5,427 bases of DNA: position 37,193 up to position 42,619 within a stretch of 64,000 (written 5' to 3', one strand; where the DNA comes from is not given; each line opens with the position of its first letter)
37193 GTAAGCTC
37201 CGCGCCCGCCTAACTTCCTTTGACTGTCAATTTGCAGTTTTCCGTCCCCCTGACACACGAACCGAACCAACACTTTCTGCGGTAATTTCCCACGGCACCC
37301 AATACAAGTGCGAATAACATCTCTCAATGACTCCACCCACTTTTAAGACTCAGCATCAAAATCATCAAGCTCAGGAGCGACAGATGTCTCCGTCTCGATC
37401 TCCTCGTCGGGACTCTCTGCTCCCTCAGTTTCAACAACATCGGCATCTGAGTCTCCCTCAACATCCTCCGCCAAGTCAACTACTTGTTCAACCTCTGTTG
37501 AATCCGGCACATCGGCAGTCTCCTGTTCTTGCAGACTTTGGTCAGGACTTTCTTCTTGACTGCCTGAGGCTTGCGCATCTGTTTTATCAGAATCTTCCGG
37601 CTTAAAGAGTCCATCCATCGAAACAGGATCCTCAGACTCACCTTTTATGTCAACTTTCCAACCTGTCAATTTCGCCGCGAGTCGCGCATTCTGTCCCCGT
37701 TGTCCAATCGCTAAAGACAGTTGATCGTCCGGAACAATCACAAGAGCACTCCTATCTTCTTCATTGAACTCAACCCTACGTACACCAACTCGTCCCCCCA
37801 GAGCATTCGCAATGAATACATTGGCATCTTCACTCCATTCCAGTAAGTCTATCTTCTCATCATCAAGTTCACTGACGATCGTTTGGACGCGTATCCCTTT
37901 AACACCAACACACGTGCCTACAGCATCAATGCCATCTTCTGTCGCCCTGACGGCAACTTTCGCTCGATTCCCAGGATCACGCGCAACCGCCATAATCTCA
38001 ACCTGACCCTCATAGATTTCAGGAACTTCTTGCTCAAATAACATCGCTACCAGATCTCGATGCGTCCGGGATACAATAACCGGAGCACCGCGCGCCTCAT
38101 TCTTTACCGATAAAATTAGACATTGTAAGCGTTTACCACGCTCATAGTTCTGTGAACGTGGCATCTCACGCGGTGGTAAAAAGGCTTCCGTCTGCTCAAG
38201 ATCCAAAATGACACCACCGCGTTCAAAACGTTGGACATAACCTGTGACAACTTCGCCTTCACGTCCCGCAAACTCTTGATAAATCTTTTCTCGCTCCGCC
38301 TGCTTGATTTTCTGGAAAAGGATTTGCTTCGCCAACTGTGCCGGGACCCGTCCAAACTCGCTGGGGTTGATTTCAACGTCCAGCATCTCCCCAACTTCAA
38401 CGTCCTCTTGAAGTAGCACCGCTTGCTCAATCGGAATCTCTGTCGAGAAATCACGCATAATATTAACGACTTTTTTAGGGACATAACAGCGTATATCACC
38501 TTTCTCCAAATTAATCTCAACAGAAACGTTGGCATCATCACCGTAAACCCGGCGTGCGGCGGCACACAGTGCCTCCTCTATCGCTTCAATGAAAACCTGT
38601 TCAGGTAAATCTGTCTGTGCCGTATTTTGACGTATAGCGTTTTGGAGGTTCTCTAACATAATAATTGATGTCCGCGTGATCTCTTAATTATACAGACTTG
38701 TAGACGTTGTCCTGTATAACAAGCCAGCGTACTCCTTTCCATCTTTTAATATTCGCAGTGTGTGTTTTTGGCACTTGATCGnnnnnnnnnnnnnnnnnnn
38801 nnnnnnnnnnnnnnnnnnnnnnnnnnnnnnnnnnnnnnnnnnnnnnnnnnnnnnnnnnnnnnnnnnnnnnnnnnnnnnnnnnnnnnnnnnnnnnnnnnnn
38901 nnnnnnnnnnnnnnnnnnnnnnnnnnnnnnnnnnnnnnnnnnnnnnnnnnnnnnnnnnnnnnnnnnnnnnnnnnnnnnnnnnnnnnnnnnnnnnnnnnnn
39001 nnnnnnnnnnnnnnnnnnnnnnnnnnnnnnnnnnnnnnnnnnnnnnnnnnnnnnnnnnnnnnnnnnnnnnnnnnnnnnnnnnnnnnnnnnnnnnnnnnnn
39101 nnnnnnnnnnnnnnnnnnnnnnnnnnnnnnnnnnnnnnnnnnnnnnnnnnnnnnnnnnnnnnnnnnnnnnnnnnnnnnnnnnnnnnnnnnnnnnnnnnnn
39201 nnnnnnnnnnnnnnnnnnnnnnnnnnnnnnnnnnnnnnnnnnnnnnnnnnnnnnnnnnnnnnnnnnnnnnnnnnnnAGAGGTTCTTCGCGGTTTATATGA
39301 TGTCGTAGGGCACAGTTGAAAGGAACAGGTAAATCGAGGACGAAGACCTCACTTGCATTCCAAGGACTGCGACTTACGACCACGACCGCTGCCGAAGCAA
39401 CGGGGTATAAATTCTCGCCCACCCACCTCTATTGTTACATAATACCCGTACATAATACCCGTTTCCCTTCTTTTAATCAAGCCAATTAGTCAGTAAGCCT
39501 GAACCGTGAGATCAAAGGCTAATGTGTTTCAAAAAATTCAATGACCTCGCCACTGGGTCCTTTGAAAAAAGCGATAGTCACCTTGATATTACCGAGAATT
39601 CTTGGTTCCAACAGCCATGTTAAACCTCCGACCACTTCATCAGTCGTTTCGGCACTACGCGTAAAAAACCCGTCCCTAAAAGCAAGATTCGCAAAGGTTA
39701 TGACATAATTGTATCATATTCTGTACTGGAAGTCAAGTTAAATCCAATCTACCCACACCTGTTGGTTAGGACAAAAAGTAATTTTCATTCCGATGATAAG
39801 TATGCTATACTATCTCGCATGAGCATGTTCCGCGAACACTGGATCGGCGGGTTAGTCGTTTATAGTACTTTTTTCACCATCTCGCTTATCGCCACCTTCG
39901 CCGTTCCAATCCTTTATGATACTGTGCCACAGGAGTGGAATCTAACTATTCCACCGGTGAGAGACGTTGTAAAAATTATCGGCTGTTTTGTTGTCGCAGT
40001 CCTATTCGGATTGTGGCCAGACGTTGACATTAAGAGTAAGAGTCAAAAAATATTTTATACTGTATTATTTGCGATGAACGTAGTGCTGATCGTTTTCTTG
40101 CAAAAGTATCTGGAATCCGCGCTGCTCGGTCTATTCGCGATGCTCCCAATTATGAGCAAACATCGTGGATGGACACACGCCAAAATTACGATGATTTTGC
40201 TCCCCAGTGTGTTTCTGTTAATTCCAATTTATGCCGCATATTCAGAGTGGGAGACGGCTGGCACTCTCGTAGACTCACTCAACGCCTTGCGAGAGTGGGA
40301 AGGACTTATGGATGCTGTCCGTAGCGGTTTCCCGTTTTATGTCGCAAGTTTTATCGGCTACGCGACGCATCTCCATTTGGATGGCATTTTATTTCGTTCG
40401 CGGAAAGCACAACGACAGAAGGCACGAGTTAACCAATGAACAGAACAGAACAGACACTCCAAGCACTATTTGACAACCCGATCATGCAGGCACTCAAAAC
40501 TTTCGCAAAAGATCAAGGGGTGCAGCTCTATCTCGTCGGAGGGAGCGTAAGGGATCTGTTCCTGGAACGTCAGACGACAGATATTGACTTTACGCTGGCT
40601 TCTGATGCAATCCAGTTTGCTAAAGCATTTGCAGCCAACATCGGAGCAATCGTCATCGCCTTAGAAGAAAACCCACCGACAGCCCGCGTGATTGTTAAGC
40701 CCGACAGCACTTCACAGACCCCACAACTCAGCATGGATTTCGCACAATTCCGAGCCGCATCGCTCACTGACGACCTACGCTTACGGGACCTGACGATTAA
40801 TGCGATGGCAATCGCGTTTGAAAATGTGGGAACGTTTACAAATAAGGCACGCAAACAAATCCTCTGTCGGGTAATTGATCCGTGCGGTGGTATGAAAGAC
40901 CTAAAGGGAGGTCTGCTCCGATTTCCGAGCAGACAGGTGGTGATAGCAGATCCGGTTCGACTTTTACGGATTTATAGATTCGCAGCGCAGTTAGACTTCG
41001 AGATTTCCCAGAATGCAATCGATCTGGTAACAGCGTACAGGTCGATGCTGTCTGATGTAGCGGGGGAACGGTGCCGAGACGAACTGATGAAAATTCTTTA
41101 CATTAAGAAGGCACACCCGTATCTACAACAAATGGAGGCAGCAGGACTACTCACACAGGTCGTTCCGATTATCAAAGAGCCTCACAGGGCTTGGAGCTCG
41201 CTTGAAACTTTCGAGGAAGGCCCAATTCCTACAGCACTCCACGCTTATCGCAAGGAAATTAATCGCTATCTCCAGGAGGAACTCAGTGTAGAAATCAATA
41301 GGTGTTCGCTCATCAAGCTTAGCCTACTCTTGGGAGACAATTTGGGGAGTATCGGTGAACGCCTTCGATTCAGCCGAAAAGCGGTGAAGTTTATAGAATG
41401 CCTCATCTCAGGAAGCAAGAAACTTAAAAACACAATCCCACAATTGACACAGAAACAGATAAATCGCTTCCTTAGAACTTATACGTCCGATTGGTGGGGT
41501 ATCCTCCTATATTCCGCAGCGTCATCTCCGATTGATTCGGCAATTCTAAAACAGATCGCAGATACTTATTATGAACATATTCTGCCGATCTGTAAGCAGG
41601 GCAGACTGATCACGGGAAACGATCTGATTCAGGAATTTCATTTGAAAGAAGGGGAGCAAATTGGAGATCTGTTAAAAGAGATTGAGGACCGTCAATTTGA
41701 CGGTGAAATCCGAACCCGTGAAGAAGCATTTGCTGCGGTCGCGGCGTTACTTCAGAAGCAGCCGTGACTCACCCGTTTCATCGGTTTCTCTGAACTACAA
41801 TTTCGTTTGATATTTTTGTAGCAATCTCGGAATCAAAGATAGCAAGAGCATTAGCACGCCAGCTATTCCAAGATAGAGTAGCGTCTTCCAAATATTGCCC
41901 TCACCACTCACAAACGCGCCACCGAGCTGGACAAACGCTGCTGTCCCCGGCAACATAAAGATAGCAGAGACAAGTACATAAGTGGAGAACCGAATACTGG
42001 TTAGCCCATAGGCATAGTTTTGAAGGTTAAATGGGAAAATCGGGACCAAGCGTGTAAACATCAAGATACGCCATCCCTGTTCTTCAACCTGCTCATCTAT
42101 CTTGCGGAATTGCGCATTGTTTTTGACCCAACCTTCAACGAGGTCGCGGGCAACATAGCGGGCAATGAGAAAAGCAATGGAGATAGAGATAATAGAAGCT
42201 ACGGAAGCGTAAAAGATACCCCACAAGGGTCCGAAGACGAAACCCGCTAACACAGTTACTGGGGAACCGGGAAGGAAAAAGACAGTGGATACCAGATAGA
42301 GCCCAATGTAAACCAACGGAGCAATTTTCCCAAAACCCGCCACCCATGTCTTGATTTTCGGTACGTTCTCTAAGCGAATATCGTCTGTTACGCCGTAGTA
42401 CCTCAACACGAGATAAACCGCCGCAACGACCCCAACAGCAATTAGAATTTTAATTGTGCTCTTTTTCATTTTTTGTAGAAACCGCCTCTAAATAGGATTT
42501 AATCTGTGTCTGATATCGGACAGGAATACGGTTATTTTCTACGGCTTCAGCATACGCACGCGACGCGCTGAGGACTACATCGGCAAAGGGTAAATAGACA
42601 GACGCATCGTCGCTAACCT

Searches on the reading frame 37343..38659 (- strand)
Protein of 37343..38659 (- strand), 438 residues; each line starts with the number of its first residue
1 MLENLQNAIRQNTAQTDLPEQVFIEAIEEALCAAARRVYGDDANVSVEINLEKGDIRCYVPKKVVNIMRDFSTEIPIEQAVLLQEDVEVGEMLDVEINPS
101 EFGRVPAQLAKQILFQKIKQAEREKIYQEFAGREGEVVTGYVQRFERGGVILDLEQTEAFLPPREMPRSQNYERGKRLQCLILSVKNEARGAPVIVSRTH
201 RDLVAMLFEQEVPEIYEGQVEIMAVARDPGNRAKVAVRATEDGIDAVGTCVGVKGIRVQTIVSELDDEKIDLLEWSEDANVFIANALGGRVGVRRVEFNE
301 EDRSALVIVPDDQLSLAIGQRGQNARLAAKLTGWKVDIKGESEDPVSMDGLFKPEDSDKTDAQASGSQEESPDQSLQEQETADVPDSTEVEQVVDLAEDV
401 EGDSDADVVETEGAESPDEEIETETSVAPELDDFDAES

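Call 89: search_protein_families(library=pfam, proteins=[window:37343-38659:-], max_evalue=0.000001)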
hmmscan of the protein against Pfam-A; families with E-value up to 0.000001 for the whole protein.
window:37343-38659:- (438 aa): 2 families
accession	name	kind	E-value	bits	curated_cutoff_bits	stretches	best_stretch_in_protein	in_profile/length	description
PF08529.16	NusA_N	-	5e-28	98.1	23.8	1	5-124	2-119/119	NusA N-terminal domain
PF13184.12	KH_5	-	6.1e-25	87.6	27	1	229-287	1-59/69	NusA-like KH domain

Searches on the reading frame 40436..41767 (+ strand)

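Call 89: search_protein_families(library=pfam, proteins=[window:40436-41767:+], max_evalue=0.000001)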
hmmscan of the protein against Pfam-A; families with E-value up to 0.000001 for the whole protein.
window:40436-41767:+ (443 aa): 3 families
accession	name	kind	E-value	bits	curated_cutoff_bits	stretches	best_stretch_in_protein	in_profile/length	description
PF01743.26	PolyA_pol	-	1.4e-18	67.9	23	1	31-162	1-126/126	Poly A polymerase head domain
PF12627.12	PolyA_pol_RNAbd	-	5.6e-10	39.3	22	1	187-247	1-61/64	Probable RNA and SrmB- binding site of polymerase A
PF13735.12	tRNA_NucTran2_2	-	3.3e-09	37.3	27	1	306-435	27-148/149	tRNA nucleotidyltransferase domain 2 putative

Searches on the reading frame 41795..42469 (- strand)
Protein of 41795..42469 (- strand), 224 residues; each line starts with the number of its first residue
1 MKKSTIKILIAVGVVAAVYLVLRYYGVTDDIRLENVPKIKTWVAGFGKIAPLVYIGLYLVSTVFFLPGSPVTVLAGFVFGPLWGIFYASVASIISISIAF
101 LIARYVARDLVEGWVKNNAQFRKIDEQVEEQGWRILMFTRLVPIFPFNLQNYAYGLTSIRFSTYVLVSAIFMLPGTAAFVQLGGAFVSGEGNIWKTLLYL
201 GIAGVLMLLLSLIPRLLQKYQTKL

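Call 89: search_protein_families(library=pfam, proteins=[window:41795-42469:-], max_evalue=0.000001)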
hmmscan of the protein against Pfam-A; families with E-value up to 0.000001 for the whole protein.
window:41795-42469:- (224 aa): 1 family
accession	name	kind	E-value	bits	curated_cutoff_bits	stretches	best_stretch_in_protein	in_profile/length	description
PF09335.16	VTT_dom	-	1.1e-26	94.1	33.9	1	66-183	1-121/123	VTT domain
